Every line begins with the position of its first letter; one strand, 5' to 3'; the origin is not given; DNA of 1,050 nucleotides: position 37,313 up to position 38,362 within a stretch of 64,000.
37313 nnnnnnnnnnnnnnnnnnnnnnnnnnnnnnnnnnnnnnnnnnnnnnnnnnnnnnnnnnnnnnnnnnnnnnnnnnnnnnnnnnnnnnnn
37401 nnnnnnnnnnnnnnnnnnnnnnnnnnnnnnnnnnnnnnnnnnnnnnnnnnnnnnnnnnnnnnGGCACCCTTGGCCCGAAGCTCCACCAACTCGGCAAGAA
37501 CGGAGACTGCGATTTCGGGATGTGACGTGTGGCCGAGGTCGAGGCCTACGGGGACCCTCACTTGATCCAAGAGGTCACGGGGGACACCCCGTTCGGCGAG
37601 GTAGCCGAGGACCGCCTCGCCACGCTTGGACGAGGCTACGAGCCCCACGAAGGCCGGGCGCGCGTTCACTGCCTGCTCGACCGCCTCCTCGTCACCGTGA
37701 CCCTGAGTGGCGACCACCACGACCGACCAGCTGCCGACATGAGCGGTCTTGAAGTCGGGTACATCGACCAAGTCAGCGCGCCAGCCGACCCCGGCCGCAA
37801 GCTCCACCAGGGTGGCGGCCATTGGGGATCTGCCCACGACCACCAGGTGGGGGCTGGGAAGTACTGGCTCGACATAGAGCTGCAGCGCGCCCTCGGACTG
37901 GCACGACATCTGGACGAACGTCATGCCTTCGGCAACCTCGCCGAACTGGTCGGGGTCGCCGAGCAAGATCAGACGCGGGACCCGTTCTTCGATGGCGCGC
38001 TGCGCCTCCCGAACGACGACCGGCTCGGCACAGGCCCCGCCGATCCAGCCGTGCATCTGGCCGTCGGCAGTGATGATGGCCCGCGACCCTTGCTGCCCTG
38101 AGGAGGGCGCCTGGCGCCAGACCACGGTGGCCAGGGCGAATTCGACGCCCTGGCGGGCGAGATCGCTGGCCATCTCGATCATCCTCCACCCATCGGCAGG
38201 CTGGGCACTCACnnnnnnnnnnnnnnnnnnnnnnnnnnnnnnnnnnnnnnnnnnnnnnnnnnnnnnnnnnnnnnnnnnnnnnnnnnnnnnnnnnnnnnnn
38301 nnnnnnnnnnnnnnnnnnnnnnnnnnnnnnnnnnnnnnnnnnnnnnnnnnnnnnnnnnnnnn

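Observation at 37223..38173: XdhC-family maturation factor fused to a YHS-type metal-binding domain, directly downstream of coxL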

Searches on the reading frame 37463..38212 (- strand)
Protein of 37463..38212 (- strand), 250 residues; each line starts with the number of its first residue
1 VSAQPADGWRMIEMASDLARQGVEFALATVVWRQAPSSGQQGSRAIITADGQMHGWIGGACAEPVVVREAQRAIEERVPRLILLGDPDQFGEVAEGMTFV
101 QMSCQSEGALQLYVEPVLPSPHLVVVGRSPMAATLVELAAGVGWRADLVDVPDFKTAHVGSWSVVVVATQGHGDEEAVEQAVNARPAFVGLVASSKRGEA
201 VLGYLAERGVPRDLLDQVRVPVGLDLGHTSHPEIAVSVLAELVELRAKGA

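Call 46: search_protein_representatives(protein=window:37463-38212:-)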
Query: 250 residues. Proteins with E-value up to 0.001 (for the whole library): 9887; up to 1e-10: 2989; up to 1e-30: 327. The best 150 are listed.
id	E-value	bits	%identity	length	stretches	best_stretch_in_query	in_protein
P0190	1.1e-95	336.4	66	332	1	6-249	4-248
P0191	2.4e-92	325.4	68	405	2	95-249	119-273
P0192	9.8e-88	310.3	65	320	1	5-250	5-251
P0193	5.0e-82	291.6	66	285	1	8-225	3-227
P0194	4.5e-77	275.4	58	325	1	11-249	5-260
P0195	2.7e-64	233.5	59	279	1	16-228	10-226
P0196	4.6e-62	226.3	52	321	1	14-249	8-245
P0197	5.7e-62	225.9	56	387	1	4-249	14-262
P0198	2.4e-60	220.6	47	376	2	11-151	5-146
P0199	8.1e-60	218.9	57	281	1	11-207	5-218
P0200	8.2e-60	218.9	47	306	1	17-249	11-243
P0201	9.6e-60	218.7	73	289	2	6-120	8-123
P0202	1.1e-59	218.4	56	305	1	6-195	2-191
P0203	1.7e-59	217.9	58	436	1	20-250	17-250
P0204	1.7e-58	214.6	62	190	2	114-238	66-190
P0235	3.9e-48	180.7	46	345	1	12-247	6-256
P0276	2.0e-43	165.2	40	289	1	14-247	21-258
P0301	6.3e-41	157.1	39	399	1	23-246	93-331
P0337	1.1e-38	149.7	36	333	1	13-249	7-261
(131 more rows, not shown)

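Call 50: search_protein_families(library=pfam, alignment_id=A4, max_evalue=0.001)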
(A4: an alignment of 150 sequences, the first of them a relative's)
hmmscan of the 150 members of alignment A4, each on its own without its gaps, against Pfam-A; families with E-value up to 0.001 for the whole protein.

A. member 1, P0190 (332 aa): 3 families
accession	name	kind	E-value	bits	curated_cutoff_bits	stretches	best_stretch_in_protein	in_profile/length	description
PF13478.12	XdhC_C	-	1.5e-25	90.6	29.7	1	122-241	1-125/125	XdhC Rossmann domain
PF02625.21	XdhC_CoxI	-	4.5e-20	71.8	24.3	1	17-80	2-65/68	XdhC and CoxI family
PF04945.19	YHS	-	1.4e-09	38.2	30.3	1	286-330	3-46/47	YHS domain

B. families by the number of members that match (of 150 scanned): 16 families
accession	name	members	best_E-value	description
PF02625.21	XdhC_CoxI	139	2.8e-22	XdhC and CoxI family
PF13478.12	XdhC_C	133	2.3e-33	XdhC Rossmann domain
PF04945.19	YHS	78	4.1e-34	YHS domain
PF24273.1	TRASH_HVO_1752_C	41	2.6e-09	HVO_1752, C-terminal TRASH domain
PF08394.17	Arc_trans_TRASH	3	0.00033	Archaeal TRASH domain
PF20256.3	MoCoBD_2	2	2.1e-40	Molybdopterin cofactor-binding domain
PF12804.13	NTP_transf_3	2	7.1e-39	MobA-like NTP transferase domain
PF06240.19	COXG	2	7.2e-12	Carbon monoxide dehydrogenase subunit G (CoxG)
PF01128.25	IspD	2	4e-08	2-C-methyl-D-erythritol 4-phosphate cytidylyltransferase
PF06467.20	zf-FCS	2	0.00056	MYM-type Zinc finger with FCS sequence motif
PF07940.18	Hepar_II_III_C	1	2.8e-24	Heparinase II/III-like, C-terminal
PF15698.10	Phosphatase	1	4.4e-18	Phosphatase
PF00403.32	HMA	1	2.7e-10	Heavy-metal-associated domain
PF02348.25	CTP_transf_3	1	8.4e-08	Cytidylyltransferase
PF12156.14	ATPase-cat_bd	1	1.7e-06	Putative metal-binding domain of cation transport ATPase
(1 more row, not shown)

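Call 53: find_encoding_contigs(protein=P0235, flank=8000, max_places=3)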
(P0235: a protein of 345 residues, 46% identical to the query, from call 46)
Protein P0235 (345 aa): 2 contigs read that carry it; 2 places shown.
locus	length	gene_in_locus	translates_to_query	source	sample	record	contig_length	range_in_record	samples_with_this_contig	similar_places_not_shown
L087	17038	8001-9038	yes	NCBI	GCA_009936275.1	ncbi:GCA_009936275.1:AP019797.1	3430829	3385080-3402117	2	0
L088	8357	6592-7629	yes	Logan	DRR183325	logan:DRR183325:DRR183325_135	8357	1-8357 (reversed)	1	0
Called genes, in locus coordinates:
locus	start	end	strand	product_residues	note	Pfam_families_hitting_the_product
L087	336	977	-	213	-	-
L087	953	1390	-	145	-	-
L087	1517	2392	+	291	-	PF00941:FAD_binding_5, PF01565:FAD_binding_4 (weak), PF03450:CO_deh_flav_C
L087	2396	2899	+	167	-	PF00111:Fer2 (weak), PF01799:Fer2_2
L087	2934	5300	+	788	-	PF01315:Ald_Xan_dh_C, PF02738:MoCoBD_1, PF20256:MoCoBD_2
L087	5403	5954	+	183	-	PF11485:STK_08120-like (weak), PF06240:COXG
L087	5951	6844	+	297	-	PF13401:AAA_22 (weak), PF00004:AAA, PF07726:AAA_3 (faint), PF07728:AAA_5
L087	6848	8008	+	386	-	PF05762:VWA_CoxE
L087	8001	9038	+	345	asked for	PF02625:XdhC_CoxI, PF13478:XdhC_C, PF00403:HMA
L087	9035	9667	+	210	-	PF01128:IspD (weak), PF02348:CTP_transf_3 (weak), PF12804:NTP_transf_3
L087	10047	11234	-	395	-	PF02625:XdhC_CoxI, PF13478:XdhC_C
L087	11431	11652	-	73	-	-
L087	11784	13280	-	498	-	PF00199:Catalase, PF06628:Catalase-rel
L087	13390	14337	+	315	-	PF00126:HTH_1, PF03466:LysR_substrate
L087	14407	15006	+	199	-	-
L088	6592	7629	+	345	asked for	PF02625:XdhC_CoxI, PF13478:XdhC_C, PF00403:HMA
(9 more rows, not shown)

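Call 54: find_encoding_contigs(protein=P0276, flank=8000, max_places=3)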
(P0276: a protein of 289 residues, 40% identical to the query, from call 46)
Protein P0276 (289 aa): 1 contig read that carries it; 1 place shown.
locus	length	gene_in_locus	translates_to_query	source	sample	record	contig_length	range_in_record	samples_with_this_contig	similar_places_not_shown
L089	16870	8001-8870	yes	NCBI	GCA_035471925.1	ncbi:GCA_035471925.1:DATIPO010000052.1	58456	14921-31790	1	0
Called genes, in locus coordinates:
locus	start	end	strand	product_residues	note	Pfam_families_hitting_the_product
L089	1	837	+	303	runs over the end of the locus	PF13191:AAA_16 (weak), PF00004:AAA, PF05496:RuvB_N (faint), PF07726:AAA_3 (faint), PF07728:AAA_5, PF13401:AAA_22 (weak)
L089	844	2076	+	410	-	PF05762:VWA_CoxE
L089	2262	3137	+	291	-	PF00941:FAD_binding_5, PF03450:CO_deh_flav_C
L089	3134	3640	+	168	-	PF00111:Fer2 (weak), PF01799:Fer2_2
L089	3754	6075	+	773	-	PF01315:Ald_Xan_dh_C, PF02738:MoCoBD_1, PF20256:MoCoBD_2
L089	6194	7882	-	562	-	PF07885:Ion_trans_2, PF02254:TrkA_N, PF02080:TrkA_C, PF02254:TrkA_N, PF02080:TrkA_C (weak)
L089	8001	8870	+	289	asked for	PF02625:XdhC_CoxI, PF13478:XdhC_C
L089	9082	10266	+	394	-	PF25852:DUF6242_C (faint), PF02012:BNR (faint), PF15902:Sortilin-Vps10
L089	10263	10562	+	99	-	-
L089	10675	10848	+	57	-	-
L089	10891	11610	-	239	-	-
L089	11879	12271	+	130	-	PF03965:Penicillinase_R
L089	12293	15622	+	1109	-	PF11949:DUF3466 (faint), PF05569:Peptidase_M56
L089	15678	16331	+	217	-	-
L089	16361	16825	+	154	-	PF03061:4HBT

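Call 61: find_encoding_contigs(protein=P0337, flank=8000, max_places=2)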
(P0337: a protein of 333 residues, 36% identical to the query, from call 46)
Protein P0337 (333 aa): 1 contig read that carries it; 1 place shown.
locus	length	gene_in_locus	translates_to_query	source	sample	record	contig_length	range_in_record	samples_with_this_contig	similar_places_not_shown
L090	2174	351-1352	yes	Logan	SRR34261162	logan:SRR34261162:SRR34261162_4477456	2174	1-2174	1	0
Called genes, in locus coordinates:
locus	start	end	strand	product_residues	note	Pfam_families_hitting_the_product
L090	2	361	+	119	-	?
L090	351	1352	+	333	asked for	PF02625:XdhC_CoxI, PF13478:XdhC_C, PF04945:YHS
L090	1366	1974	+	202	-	PF12804:NTP_transf_3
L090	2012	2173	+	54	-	?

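Call 62: find_encoding_contigs(protein=P0301, flank=8000, max_places=2)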
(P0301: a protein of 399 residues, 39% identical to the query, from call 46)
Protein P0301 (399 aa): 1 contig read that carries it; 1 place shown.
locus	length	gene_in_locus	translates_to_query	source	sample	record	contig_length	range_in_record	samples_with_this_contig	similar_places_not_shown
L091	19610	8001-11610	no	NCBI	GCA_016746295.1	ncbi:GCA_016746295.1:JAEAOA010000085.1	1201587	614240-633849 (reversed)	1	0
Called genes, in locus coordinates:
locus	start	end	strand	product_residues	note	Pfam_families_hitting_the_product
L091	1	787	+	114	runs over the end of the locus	PF03453:MoeA_N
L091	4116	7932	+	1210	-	PF00941:FAD_binding_5, PF03450:CO_deh_flav_C, PF01799:Fer2_2, PF01315:Ald_Xan_dh_C, PF02738:MoCoBD_1, PF20256:MoCoBD_2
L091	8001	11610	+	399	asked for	PF06240:COXG, PF02625:XdhC_CoxI, PF13478:XdhC_C, PF04945:YHS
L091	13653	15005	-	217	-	PF13177:DNA_pol3_delta2, PF00156:Pribosyltran (weak)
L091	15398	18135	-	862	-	PF05221:AdoHcyase, PF00670:AdoHcyase_NAD, PF07991:KARI_N (weak), PF06689:zf-C4_ClpX (weak), PF00493:MCM (weak), PF00004:AAA, PF07724:AAA_2, PF10431:ClpB_D2-small, +3 more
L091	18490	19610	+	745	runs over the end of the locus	PF00180:Iso_dh, PF01593:Amino_oxidase, PF13450:NAD_binding_8 (weak)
